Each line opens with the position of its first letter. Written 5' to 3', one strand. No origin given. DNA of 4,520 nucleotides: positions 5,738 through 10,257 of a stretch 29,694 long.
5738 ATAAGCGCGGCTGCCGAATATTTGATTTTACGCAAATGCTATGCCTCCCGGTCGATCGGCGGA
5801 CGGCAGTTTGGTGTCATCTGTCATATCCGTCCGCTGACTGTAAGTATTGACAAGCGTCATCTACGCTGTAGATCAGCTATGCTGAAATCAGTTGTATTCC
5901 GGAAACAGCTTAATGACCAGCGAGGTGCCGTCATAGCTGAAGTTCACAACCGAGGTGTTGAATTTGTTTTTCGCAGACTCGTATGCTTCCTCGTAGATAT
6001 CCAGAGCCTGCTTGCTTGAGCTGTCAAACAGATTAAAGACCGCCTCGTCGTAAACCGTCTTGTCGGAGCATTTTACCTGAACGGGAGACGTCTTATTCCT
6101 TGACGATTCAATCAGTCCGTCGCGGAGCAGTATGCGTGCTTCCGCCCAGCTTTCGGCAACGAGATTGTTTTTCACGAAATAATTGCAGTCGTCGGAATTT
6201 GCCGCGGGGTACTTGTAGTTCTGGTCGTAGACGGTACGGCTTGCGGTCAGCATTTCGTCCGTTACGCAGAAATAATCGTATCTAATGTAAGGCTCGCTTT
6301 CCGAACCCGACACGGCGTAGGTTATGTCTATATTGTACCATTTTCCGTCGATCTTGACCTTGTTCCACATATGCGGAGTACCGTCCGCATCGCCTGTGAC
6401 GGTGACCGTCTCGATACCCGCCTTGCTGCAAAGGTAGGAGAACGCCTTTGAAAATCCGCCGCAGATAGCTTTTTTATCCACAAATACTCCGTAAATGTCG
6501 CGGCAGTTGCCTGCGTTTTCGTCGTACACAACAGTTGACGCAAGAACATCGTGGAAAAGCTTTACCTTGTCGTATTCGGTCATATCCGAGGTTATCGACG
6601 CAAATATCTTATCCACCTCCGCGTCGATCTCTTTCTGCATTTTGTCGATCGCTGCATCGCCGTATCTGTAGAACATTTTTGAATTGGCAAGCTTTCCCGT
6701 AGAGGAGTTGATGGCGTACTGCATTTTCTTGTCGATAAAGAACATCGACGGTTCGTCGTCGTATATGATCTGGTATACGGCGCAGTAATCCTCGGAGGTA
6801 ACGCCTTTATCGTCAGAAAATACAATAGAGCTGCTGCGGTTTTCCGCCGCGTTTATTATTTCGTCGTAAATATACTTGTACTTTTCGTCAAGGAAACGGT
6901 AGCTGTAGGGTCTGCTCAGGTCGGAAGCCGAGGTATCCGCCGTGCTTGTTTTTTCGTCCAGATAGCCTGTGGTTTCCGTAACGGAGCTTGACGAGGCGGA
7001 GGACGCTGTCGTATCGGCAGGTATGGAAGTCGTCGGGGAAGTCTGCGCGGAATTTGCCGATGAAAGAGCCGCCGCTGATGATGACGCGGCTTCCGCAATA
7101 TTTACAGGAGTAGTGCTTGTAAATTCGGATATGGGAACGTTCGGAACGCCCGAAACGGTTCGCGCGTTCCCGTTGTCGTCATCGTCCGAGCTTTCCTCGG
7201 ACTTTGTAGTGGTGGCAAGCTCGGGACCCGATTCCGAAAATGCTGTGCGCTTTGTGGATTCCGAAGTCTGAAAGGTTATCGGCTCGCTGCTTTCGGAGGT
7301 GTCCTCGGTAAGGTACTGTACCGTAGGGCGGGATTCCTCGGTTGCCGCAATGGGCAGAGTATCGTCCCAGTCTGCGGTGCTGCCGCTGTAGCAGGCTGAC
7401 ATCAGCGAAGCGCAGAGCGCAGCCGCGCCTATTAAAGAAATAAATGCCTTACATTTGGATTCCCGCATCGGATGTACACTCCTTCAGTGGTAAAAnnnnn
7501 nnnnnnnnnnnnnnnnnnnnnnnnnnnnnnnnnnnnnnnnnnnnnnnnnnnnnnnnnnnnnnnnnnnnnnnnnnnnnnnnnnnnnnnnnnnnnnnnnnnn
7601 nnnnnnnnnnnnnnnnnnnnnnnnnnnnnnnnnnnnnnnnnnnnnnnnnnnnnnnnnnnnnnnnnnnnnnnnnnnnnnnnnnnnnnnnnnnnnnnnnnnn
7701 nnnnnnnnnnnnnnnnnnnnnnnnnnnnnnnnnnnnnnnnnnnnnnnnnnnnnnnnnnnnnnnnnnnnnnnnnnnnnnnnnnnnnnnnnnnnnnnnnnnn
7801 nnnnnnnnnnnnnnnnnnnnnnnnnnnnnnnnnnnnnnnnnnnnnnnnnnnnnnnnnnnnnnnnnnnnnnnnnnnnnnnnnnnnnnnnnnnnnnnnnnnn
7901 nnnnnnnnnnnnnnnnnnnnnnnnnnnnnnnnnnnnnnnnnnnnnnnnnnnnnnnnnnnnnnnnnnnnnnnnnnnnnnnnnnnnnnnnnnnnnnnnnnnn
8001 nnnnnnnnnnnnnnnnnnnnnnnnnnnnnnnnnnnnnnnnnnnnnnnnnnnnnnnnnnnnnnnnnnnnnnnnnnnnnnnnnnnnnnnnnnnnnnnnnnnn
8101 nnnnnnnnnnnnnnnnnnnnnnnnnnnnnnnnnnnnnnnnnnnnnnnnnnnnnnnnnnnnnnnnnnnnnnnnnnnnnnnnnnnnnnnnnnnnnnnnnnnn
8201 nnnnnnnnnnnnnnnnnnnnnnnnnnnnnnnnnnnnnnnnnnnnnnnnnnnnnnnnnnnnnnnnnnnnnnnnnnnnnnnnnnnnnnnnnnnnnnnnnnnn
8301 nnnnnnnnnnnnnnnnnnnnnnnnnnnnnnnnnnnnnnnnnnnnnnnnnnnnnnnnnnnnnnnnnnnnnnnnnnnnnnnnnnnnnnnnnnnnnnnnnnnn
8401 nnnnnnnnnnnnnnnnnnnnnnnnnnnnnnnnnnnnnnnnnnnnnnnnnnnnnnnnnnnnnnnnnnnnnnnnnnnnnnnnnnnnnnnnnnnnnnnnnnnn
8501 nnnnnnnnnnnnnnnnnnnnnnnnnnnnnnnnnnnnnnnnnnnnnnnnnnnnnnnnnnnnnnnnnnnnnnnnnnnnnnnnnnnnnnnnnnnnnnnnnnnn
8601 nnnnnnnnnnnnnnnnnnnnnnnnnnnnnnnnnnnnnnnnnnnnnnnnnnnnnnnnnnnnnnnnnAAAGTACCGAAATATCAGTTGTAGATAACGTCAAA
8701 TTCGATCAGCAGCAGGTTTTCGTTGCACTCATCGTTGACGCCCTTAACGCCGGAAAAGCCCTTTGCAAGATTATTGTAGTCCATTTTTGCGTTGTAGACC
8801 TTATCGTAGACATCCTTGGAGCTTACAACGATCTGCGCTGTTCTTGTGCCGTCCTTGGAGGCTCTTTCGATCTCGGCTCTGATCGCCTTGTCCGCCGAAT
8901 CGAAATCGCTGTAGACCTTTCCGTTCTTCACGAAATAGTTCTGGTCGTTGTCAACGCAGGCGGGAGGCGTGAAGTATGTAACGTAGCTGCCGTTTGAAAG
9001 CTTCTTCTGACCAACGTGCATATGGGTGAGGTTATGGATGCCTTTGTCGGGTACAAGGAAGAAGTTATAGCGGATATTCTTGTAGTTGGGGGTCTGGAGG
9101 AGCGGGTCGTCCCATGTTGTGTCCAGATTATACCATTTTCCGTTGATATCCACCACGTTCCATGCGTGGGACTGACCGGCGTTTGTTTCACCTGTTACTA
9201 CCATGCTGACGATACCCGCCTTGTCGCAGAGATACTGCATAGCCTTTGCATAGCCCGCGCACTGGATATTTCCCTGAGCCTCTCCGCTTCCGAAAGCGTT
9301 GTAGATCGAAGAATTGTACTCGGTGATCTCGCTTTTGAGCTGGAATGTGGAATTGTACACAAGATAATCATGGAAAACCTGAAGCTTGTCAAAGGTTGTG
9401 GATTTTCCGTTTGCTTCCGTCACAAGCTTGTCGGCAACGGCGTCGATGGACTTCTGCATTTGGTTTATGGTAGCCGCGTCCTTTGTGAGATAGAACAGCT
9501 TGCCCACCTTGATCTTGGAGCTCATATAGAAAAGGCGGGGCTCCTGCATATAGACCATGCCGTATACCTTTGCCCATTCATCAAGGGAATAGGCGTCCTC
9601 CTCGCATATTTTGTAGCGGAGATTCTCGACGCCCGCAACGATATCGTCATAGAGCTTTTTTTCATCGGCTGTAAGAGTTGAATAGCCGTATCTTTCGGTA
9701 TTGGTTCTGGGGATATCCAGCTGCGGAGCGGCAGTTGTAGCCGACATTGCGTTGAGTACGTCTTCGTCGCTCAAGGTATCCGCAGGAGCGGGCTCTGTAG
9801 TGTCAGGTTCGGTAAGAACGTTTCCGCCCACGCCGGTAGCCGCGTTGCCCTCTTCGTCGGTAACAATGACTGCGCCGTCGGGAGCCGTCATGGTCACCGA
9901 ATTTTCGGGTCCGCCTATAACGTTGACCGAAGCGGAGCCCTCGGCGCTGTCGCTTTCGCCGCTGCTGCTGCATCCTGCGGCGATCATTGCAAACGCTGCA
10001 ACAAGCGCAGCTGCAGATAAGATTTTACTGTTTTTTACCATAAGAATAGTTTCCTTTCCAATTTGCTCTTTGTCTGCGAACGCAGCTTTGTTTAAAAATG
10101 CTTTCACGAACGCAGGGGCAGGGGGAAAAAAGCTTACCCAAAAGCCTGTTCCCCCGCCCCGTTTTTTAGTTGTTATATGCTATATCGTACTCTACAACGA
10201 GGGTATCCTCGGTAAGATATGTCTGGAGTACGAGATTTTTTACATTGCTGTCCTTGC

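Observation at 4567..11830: Five tandem lipoprotein transglutaminase/papain-fold paralogs, all with intact Cys-His-Asp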

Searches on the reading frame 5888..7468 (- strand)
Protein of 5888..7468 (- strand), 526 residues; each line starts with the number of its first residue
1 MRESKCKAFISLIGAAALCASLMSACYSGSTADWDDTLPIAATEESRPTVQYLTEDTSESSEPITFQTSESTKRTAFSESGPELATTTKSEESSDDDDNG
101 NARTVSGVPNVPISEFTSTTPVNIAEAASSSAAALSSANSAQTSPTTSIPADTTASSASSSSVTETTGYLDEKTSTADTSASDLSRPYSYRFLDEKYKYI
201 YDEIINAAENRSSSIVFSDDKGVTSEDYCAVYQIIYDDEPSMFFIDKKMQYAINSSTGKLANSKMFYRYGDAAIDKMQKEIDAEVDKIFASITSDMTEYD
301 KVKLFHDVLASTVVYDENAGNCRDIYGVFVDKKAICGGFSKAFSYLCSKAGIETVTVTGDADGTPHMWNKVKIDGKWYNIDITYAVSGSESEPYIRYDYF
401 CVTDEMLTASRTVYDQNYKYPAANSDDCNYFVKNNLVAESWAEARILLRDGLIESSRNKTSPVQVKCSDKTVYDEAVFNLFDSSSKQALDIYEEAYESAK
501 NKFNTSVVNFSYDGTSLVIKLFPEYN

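Call 3: search_protein_families(library=pfam, proteins=[window:5888-7468:-], max_evalue=0.01)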
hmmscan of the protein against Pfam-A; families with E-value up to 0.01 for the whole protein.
window:5888-7468:- (526 aa): 1 family
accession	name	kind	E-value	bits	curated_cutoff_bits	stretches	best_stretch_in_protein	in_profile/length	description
PF01841.26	Transglut_core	-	8.1e-11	42.6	23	1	293-381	9-107/108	Transglutaminase-like superfamily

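Call 4: search_protein_families(library=ncbifam, proteins=[window:5888-7468:-], max_evalue=0.01)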
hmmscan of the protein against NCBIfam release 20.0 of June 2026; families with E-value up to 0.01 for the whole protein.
window:5888-7468:- (526 aa): 2 families
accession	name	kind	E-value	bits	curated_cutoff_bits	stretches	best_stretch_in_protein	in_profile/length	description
NF045980.1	MAG6410_fam_LP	equivalog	9.8e-19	67.2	450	1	278-512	147-378/622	MAG6410 family transglutaminase-related lipoprotein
NF008142.0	PRK10893.1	equivalog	0.00078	19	230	1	240-314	82-162/192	LPS export ABC transporter periplasmic protein LptC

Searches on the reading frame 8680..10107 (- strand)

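Call 3: search_protein_families(library=pfam, proteins=[window:8680-10107:-], max_evalue=0.01)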
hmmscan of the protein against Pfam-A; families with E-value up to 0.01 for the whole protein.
window:8680-10107:- (475 aa): 2 families
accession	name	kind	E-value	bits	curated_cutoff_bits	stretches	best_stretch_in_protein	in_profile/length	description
PF01841.26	Transglut_core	-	3.5e-07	30.9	23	1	231-329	6-107/108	Transglutaminase-like superfamily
PF15644.12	Gln_amidase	-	0.0054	18.2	24.1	0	277-329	55-109/114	Papain fold toxin 1, glutamine deamidase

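Call 4: search_protein_families(library=ncbifam, proteins=[window:8680-10107:-], max_evalue=0.01)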
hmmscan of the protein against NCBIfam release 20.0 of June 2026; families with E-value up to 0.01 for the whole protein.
window:8680-10107:- (475 aa): 2 families
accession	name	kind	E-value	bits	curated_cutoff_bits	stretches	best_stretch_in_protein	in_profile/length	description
NF045980.1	MAG6410_fam_LP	equivalog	1.1e-20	73.6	450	1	213-362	142-290/622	MAG6410 family transglutaminase-related lipoprotein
NF008327.0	PRK11114.2-1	equivalog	0.0033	15.7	1218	1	13-147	24-148/845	cellulose biosynthesis cyclic di-GMP-binding regulatory protein BcsB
